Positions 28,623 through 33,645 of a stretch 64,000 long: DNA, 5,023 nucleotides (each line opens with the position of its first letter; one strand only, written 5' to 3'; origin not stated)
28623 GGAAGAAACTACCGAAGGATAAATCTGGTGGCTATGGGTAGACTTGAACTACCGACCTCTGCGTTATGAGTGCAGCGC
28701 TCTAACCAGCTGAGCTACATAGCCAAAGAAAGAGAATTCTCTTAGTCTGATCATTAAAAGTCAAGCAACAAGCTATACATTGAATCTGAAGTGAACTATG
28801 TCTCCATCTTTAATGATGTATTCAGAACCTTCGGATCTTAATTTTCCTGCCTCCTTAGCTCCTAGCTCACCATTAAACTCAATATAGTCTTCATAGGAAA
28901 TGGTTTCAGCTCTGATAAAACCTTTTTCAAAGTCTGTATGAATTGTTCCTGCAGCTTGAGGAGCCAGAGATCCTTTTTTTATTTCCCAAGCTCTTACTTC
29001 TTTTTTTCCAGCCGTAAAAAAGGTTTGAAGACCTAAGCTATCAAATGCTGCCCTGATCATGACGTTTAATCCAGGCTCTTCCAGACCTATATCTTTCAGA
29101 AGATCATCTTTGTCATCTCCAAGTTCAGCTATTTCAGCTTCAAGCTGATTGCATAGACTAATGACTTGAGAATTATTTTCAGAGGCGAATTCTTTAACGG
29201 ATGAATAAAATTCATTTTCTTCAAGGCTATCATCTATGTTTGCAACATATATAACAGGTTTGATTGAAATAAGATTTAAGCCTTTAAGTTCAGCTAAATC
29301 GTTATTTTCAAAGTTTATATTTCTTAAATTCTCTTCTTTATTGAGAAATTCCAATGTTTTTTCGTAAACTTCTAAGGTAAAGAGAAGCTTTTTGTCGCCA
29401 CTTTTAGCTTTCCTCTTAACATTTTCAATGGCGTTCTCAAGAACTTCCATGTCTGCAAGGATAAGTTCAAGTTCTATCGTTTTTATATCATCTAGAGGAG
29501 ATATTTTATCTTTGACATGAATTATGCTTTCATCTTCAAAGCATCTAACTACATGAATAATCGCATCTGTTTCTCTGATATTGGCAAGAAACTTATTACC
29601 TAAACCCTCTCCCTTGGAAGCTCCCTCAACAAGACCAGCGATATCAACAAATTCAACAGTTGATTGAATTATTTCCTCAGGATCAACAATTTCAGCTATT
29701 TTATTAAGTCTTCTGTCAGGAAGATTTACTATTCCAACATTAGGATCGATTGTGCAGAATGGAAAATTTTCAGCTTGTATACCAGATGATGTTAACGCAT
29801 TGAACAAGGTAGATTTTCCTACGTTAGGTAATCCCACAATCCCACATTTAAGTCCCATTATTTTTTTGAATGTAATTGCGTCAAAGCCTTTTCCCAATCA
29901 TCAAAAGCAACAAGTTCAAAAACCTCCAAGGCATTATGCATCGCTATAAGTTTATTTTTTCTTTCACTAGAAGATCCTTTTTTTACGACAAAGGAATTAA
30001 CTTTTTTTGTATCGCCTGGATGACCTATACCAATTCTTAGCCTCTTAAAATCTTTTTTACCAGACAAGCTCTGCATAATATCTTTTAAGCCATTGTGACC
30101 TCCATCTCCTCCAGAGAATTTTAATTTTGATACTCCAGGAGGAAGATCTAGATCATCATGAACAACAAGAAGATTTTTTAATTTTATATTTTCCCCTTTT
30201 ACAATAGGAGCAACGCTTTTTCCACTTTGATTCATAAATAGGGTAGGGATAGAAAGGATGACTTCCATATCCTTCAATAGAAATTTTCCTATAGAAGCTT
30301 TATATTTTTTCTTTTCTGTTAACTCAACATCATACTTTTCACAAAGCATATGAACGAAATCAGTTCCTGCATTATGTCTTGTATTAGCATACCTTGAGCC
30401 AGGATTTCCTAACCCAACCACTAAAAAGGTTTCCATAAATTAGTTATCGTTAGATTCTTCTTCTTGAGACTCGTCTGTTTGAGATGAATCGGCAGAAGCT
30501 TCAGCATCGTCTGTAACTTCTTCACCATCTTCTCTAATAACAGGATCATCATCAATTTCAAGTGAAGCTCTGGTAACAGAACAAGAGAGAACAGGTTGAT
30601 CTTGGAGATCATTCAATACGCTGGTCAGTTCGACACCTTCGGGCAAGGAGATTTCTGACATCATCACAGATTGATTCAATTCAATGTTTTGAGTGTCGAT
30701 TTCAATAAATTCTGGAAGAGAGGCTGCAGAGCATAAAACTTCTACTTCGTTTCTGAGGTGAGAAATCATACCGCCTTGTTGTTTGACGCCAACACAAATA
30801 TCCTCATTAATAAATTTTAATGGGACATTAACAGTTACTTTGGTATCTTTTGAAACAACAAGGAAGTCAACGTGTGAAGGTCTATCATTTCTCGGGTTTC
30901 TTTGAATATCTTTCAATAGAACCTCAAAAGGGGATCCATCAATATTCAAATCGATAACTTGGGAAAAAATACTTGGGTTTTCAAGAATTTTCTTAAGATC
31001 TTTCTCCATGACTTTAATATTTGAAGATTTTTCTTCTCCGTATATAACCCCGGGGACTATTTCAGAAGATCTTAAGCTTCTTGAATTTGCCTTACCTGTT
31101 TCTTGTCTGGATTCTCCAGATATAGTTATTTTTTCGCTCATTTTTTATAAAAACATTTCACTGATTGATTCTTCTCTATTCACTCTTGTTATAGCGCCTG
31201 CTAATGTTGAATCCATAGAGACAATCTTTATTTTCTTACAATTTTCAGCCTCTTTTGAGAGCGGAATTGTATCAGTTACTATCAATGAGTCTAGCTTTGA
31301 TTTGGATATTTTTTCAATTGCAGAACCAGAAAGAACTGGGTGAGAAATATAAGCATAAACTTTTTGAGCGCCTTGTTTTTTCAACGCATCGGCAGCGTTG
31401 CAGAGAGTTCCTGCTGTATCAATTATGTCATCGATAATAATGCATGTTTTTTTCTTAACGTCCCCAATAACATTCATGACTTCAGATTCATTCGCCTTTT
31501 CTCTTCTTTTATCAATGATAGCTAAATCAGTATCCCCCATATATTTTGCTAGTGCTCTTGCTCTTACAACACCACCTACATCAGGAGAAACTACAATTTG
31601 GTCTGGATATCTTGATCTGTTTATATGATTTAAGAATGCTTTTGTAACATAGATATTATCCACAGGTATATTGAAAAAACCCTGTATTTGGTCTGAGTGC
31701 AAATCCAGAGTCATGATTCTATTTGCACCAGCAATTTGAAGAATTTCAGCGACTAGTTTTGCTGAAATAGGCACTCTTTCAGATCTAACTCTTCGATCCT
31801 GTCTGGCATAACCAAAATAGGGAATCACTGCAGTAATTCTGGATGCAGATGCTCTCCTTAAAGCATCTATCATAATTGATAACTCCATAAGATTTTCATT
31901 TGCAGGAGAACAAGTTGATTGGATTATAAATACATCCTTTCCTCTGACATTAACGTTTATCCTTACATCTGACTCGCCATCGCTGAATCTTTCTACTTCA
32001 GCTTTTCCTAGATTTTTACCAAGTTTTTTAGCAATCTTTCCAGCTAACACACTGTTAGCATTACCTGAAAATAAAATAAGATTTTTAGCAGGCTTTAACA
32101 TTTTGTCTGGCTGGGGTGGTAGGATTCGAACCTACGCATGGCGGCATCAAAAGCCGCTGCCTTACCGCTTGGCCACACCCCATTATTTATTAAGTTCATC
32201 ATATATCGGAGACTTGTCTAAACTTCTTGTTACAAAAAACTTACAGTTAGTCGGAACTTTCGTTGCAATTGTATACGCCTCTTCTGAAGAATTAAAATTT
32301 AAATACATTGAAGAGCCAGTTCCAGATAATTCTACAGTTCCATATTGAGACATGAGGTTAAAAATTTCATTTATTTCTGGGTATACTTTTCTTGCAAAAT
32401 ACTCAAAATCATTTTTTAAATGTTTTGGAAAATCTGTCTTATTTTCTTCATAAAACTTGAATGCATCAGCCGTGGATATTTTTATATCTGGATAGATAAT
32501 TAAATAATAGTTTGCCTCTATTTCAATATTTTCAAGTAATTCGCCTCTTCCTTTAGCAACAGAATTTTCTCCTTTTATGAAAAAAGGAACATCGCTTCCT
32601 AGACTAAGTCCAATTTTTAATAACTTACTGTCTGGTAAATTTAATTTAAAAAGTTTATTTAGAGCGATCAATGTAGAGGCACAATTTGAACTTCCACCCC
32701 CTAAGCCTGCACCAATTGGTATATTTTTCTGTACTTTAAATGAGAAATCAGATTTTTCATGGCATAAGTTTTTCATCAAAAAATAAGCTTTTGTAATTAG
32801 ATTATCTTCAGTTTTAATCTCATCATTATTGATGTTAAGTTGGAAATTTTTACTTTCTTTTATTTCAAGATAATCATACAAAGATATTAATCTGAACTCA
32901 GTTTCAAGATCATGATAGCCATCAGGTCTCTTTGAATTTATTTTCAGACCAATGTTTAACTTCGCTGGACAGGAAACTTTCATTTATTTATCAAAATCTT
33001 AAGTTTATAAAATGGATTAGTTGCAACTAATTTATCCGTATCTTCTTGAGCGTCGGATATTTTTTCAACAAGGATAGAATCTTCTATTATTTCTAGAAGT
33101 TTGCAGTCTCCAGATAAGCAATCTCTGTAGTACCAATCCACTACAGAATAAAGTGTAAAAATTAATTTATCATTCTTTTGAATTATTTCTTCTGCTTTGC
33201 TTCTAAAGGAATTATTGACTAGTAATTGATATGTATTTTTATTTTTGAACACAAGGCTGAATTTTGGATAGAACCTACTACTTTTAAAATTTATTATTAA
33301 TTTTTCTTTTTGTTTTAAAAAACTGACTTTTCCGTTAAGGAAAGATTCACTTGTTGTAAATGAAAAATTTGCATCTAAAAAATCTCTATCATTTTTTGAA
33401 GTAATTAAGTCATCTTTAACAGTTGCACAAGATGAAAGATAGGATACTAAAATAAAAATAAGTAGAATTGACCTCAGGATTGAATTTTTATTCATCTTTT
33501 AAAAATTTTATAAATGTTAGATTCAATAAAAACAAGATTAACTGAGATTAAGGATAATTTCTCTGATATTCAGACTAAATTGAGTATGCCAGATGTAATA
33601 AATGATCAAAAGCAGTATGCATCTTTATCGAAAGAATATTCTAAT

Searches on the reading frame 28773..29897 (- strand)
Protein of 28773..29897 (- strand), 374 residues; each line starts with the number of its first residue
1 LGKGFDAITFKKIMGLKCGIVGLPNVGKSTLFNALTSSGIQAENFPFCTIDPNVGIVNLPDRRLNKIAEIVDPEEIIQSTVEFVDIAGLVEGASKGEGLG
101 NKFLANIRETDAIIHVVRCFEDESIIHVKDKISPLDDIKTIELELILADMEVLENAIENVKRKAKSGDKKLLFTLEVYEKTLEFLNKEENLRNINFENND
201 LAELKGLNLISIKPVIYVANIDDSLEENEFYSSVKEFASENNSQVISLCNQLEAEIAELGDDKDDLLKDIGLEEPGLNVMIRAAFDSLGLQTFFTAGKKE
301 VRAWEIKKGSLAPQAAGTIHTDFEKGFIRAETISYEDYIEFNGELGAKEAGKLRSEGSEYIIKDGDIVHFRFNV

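Call 10: search_protein_families(library=ncbifam, proteins=[window:28773-29897:-], max_evalue=0.000001)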
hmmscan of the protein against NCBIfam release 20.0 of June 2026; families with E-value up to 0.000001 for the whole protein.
window:28773-29897:- (374 aa): 10 families
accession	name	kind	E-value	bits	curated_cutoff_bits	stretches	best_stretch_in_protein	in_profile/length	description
TIGR00092.1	TIGR00092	equivalog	7.2e-142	472.9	279.2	1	14-374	1-368/368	redox-regulated ATPase YchF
NF007171.0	PRK09602.1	subfamily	1.1e-41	143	387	1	16-256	3-259/397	YchF-related putative GTPase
NF008955.0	PRK12297.1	equivalog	9.4e-22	77.5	406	1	18-154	162-275/429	GTPase ObgE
TIGR02729.1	Obg_CgtA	equivalog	1.1e-21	77.2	280.25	1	18-159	160-285/329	Obg family GTPase CgtA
NF008956.1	PRK12299.1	equivalog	3.4e-21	75.6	300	1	18-157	161-272/327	GTPase ObgE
NF008954.1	PRK12296.1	equivalog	2.1e-17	62.7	377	1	18-150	162-271/470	GTPase ObgE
TIGR03156.1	GTP_HflX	equivalog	1.8e-08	33.7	216.75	1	17-139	191-298/351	GTPase HflX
TIGR00231.1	small_GTP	domain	2.4e-07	30.6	42.5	0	16-119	4-93/164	GTP-binding protein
TIGR03596.1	GTPase_YlqF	equivalog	4.5e-07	29.5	208.2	0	16-38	119-141/276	ribosome biogenesis GTPase YlqF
TIGR00437.1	feoB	equivalog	9.7e-07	27.8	315.65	0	22-64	1-43/594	ferrous iron transport protein B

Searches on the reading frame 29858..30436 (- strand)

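Call 26: search_protein_families(library=ncbifam, proteins=[window:29858-30436:-], max_evalue=0.001)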
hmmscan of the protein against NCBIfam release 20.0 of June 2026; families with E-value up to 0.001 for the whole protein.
window:29858-30436:- (192 aa): 1 family
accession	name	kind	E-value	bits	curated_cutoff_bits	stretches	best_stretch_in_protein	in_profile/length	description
TIGR00447.2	pth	equivalog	7.5e-52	175.6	100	1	5-174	2-170/172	aminoacyl-tRNA hydrolase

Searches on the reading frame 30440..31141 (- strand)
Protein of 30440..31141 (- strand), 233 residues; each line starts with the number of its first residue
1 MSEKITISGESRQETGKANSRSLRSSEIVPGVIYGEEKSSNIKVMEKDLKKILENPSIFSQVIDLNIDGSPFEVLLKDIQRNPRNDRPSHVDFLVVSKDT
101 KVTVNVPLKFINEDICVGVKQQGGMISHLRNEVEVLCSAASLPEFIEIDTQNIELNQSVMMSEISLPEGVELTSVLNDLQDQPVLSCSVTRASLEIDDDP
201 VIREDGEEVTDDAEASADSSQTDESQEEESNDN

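Call 26: search_protein_families(library=ncbifam, proteins=[window:30440-31141:-], max_evalue=0.001)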
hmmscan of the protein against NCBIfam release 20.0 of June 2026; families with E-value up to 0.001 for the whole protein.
window:30440-31141:- (233 aa): 17 families
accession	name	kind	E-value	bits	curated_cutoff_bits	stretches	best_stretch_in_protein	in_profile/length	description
NF004130.0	PRK05618.1-5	equivalog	1.5e-58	197.8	199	1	4-211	3-200/212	50S ribosomal protein L25/general stress protein Ctc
NF004128.0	PRK05618.1-2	equivalog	2.8e-51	174.2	174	1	1-175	1-175/210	50S ribosomal protein L25/general stress protein Ctc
TIGR00731.1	bL25_bact_ctc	equivalog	1.7e-40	138.6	73.1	1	8-174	2-165/176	50S ribosomal protein L25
NF004139.0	PRK05618.4-2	equivalog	8.5e-39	133.1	195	1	4-174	2-175/202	50S ribosomal protein L25/general stress protein Ctc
NF004137.0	PRK05618.3-3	equivalog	6.6e-35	120.9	270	1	4-174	3-172/241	50S ribosomal protein L25/general stress protein Ctc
NF004136.0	PRK05618.3-2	equivalog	2.1e-34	118.8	212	1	3-198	2-191/202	50S ribosomal protein L25/general stress protein Ctc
NF004135.0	PRK05618.3-1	equivalog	4.3e-34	117.8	222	1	1-173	1-174/190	50S ribosomal protein L25/general stress protein Ctc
NF004129.0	PRK05618.1-4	equivalog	4e-33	114.5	164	1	9-174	4-165/178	50S ribosomal protein L25/general stress protein Ctc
NF004132.0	PRK05618.2-2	equivalog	1.7e-31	109.4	225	1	4-195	3-185/193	50S ribosomal protein L25/general stress protein Ctc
NF004131.0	PRK05618.2-1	equivalog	3e-31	108.6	189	1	2-197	3-188/207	50S ribosomal protein L25/general stress protein Ctc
NF004133.0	PRK05618.2-4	equivalog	1.8e-29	102.7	197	1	6-208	4-192/210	50S ribosomal protein L25/general stress protein Ctc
NF004138.0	PRK05618.4-1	equivalog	1e-27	97.2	360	1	3-174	5-176/203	50S ribosomal protein L25/general stress protein Ctc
NF004141.0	PRK05618.4-4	equivalog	4.4e-21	75.3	309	1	12-194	10-186/201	50S ribosomal protein L25/general stress protein Ctc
NF004140.0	PRK05618.4-3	equivalog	5.9e-21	74.8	270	1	5-173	4-169/197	50S ribosomal protein L25/general stress protein Ctc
NF004134.0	PRK05618.2-5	equivalog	9.2e-20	71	316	1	16-227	14-216/217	50S ribosomal protein L25/general stress protein Ctc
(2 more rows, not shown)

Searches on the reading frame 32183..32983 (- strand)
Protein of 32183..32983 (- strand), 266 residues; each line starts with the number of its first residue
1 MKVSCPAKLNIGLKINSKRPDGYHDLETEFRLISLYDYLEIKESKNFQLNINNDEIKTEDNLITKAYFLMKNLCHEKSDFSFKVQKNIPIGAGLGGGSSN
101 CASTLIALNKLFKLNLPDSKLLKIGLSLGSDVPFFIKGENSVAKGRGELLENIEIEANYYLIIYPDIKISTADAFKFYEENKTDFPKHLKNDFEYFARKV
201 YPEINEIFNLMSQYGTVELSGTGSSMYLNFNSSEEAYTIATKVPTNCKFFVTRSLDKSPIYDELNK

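Call 26: search_protein_families(library=ncbifam, proteins=[window:32183-32983:-], max_evalue=0.001)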
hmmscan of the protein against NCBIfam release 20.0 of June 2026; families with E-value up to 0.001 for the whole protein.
window:32183-32983:- (266 aa): 13 families
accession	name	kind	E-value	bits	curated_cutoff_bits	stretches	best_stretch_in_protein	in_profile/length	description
TIGR00154.1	ispE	equivalog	6.7e-60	203.1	138.7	1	3-262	5-290/294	4-(cytidine 5'-diphospho)-2-C-methyl-D-erythritol kinase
NF011205.0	PRK14611.1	equivalog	2.2e-52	178.2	364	2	2-178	3-180/275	4-(cytidine 5'-diphospho)-2-C-methyl-D-erythritol kinase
NF011202.0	PRK14608.1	equivalog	4.2e-42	144.4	204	1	3-250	12-286/294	4-(cytidine 5'-diphospho)-2-C-methyl-D-erythritol kinase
NF002870.0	PRK03188.1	equivalog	3.6e-41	140.8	286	1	2-180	12-195/310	4-(cytidine 5'-diphospho)-2-C-methyl-D-erythritol kinase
NF003216.0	PRK04181.1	equivalog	4.6e-40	138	191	1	6-187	6-195/257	4-(cytidine 5'-diphospho)-2-C-methyl-D-erythritol kinase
NF011207.0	PRK14613.1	equivalog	2e-28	99.5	359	1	5-176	3-189/297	4-(cytidine 5'-diphospho)-2-C-methyl-D-erythritol kinase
NF004568.0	PRK05905.1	equivalog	2.8e-24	86.2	321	1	1-226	4-252/261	4-(cytidine 5'-diphospho)-2-C-methyl-D-erythritol kinase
TIGR00191.1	thrB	equivalog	2.8e-13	49.4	168.25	1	54-174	52-181/304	homoserine kinase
NF002288.1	PRK01212.1-4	equivalog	3.1e-13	49.4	194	1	35-126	25-123/303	homoserine kinase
NF003006.0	PRK03817.1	equivalog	3.4e-06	26.3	443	1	41-125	50-133/352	galactokinase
TIGR00549.1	mevalon_kin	equivalog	4.6e-06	26.3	163.05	1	42-124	42-125/276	mevalonate kinase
NF003036.0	PRK03926.1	equivalog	5.5e-06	25.7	403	1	55-129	52-125/302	mevalonate kinase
TIGR01920.1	Shik_kin_archae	equivalog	0.00013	21.4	126.85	1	40-128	28-118/266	shikimate kinase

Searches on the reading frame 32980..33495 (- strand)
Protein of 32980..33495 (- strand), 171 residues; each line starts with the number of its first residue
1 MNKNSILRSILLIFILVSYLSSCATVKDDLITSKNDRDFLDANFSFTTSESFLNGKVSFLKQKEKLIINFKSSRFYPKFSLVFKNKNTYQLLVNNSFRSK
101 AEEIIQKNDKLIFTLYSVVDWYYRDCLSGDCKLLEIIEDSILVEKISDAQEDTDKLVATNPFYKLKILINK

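Call 26: search_protein_families(library=ncbifam, proteins=[window:32980-33495:-], max_evalue=0.001)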
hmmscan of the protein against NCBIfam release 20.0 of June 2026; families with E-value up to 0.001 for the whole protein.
window:32980-33495:- (171 aa): 0 families

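Call 69: search_protein_families(library=pfam, proteins=[window:32980-33495:-], max_evalue=1)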
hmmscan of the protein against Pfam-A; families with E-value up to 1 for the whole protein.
window:32980-33495:- (171 aa): 0 families
